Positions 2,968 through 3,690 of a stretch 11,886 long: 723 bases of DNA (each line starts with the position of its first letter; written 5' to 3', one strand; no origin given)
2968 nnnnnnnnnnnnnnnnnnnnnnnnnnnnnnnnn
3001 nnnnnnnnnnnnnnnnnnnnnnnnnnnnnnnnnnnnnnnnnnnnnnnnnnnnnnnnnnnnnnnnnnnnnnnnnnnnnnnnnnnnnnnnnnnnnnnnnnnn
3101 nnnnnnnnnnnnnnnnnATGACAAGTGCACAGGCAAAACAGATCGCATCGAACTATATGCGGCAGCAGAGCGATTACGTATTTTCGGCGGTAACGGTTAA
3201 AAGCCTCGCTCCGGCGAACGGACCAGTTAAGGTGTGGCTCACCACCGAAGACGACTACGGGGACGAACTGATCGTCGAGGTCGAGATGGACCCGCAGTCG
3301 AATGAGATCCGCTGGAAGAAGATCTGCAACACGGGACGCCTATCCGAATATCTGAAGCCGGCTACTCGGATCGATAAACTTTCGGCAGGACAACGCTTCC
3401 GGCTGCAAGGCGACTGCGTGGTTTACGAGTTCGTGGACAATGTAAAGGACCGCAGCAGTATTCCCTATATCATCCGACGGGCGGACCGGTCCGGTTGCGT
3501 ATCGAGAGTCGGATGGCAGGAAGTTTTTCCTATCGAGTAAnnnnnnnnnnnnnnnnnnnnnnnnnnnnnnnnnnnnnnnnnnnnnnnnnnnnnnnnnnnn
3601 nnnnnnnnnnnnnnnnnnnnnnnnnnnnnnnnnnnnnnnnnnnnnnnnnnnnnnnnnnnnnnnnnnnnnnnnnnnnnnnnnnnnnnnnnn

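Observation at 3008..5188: Four copies of an ~82-bp promoter repeat with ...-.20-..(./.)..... architecture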

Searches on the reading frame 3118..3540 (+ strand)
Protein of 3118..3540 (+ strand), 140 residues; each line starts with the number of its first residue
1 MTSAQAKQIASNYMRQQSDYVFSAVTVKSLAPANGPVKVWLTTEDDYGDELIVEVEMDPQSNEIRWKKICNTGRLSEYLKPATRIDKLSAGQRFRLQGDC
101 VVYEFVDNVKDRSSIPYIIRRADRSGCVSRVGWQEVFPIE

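Call 13: search_protein_families(library=pfam, proteins=[window:3118-3540:+], max_evalue=0.01)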
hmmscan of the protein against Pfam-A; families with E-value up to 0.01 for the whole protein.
window:3118-3540:+ (140 aa): 0 families

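Call 14: search_protein_families(library=phrogs, proteins=[window:3118-3540:+], max_evalue=0.01)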
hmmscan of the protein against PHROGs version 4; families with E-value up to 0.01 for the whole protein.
window:3118-3540:+ (140 aa): 0 families
